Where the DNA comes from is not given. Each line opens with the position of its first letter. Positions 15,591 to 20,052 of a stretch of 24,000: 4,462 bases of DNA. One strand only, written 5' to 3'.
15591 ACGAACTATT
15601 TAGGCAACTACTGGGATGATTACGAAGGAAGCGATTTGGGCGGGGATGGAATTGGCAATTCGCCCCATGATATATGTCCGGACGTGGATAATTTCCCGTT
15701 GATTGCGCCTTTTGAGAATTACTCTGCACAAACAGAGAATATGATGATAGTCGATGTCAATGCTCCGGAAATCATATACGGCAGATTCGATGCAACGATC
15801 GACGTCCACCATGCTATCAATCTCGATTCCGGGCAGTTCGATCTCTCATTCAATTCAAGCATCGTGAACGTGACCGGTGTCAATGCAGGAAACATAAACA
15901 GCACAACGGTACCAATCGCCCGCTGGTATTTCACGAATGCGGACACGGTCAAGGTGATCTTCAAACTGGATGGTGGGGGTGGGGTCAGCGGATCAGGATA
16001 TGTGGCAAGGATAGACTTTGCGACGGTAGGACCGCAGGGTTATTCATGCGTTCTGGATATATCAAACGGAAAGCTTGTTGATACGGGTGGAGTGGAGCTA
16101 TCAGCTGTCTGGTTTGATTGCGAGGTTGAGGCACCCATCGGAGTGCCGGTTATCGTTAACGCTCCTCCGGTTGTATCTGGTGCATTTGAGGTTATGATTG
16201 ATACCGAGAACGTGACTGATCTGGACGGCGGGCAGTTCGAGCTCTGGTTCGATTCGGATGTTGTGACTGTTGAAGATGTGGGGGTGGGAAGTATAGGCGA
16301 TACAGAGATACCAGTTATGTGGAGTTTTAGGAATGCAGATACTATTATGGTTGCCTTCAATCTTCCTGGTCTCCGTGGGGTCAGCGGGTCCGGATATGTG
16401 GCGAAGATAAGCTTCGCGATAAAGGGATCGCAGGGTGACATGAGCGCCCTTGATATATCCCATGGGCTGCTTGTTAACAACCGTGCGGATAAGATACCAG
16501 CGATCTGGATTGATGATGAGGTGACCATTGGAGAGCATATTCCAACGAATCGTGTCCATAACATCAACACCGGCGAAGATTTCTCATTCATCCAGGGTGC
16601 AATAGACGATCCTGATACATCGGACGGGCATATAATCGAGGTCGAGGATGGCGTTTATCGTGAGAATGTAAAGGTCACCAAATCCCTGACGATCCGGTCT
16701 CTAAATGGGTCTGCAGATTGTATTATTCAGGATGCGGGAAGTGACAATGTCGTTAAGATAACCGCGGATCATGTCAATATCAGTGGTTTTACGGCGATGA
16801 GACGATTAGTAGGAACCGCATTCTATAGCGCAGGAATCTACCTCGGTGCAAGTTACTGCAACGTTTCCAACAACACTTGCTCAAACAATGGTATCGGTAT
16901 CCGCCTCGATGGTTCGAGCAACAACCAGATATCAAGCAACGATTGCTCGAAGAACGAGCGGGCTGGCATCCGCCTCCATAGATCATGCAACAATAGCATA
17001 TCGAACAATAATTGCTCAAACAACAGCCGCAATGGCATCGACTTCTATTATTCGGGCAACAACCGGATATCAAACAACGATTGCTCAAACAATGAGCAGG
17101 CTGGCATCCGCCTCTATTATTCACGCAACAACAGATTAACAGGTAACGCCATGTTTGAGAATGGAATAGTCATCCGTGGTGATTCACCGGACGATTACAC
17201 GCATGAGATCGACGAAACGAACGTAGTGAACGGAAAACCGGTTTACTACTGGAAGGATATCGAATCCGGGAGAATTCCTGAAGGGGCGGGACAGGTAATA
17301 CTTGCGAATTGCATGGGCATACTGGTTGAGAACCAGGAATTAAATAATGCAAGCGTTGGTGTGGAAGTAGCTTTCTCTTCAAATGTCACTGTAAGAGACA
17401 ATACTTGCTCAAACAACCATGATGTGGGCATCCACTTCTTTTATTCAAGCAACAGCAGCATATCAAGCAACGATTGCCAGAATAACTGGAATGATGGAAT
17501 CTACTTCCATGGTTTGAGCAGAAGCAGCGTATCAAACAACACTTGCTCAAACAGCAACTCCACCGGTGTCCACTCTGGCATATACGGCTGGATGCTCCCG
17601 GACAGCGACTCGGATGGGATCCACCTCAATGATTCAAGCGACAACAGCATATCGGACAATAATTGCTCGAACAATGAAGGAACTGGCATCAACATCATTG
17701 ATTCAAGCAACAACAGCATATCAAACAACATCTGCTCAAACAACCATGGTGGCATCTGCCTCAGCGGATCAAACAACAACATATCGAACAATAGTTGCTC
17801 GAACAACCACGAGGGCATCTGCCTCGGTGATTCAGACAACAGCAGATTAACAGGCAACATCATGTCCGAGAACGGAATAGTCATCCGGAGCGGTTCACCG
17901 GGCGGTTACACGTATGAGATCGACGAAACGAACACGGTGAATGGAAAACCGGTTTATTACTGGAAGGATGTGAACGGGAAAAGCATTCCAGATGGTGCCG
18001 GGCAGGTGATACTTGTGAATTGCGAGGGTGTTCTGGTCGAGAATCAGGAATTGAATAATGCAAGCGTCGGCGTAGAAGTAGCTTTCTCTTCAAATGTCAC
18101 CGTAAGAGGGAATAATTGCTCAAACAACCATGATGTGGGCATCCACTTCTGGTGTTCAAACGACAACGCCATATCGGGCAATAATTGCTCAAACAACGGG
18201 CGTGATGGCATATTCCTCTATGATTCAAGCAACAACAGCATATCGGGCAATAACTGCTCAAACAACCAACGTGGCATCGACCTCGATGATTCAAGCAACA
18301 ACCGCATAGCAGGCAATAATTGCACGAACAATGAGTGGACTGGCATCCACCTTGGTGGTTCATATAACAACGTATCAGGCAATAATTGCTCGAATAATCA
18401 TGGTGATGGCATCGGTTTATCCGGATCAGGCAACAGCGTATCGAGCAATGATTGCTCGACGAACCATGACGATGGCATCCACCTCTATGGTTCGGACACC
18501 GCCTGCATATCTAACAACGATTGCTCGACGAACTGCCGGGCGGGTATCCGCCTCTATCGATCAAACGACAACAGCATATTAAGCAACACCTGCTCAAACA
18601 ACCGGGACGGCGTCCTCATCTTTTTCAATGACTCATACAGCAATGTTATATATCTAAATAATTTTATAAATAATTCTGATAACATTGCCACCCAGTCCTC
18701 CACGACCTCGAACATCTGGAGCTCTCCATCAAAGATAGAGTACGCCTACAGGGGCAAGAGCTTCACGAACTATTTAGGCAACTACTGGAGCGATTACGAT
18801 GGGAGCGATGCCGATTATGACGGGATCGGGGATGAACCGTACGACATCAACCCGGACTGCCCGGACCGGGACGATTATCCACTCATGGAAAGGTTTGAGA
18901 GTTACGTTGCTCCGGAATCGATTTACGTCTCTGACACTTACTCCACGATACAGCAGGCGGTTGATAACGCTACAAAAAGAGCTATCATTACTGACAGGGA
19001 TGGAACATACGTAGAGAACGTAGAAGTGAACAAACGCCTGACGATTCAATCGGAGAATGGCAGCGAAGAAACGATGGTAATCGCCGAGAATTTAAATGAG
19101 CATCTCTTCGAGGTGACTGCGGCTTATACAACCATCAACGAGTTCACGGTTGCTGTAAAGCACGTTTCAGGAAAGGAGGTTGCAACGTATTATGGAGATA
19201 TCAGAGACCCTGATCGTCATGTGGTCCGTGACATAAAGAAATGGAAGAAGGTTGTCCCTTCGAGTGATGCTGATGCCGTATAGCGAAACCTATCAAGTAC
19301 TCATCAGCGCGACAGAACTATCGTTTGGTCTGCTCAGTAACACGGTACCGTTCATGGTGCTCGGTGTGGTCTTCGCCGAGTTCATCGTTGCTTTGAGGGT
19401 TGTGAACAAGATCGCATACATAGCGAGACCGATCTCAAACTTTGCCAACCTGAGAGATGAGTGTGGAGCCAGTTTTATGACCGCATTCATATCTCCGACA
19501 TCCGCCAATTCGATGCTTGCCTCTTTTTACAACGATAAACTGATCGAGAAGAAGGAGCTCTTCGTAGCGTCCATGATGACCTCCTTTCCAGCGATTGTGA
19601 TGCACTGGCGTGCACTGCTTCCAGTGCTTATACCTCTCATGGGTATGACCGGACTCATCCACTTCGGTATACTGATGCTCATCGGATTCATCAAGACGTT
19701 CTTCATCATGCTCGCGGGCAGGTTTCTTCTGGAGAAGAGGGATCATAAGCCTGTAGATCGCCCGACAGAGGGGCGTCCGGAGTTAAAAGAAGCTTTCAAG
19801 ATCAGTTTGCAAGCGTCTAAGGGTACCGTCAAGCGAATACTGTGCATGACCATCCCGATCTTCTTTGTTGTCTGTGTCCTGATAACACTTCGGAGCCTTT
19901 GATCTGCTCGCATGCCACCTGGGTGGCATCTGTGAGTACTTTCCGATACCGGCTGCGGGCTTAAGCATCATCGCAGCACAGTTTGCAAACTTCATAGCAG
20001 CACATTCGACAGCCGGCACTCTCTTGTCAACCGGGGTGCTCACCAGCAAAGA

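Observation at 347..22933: Cohesin-dockerin docking system that appears to tether ABC-importer binding proteins to the archaeal surface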

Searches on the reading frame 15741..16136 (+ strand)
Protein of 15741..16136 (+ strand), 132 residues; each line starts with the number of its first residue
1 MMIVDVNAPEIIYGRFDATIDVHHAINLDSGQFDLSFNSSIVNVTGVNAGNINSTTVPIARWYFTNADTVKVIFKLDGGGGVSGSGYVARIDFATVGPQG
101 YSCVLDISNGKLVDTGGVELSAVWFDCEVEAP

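Call 9: search_protein_families(library=pfam, proteins=[window:15741-16136:+], max_evalue=10)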
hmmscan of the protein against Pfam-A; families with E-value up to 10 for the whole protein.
seq(132 aa): 1 family
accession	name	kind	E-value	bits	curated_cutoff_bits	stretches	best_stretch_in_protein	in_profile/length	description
PF00963.24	Cohesin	-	0.0074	16.9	24.1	1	28-93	30-99/139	Cohesin domain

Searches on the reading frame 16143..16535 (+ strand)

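Call 9: search_protein_families(library=pfam, proteins=[window:16143-16535:+], max_evalue=10)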
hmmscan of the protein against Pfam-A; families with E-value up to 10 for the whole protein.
seq(131 aa): 1 family
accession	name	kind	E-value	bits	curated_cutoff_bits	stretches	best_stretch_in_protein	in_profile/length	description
PF00963.24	Cohesin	-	8.5e-05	23.2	24.1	1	14-107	15-116/139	Cohesin domain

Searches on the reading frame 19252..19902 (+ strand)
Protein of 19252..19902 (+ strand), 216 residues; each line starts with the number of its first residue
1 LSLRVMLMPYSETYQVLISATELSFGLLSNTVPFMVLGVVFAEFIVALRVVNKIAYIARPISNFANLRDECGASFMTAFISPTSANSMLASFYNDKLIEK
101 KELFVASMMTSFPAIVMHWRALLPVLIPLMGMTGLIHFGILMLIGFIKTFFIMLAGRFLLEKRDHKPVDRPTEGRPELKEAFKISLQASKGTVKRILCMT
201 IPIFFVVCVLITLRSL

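Call 33: search_protein_families(library=ncbifam, proteins=[window:19252-19902:+], max_evalue=0.001)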
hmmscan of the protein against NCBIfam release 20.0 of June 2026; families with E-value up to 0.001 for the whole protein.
window:19252-19902:+ (216 aa): 1 family
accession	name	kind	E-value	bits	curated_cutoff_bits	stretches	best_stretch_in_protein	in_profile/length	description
NF007811.0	PRK10519.1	equivalog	0.00041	19.9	111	0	29-108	28-107/155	hypothetical protein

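Call 68: search_protein_families(library=pfam, proteins=[window:19252-19902:+], max_evalue=0.001)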
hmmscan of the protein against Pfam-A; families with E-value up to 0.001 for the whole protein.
window:19252-19902:+ (216 aa): 1 family
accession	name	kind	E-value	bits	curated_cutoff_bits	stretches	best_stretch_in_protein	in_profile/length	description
PF07670.19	Gate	-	0.00016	22.5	29.6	1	30-117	3-91/104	Nucleoside recognition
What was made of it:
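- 19252..19902 (+): Small membrane protein (weak Gate/nucleoside-recognition match); found in the same gene neighbourhood in relatives. Pfam Gate 22.5 bits, below threshold (call 68).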
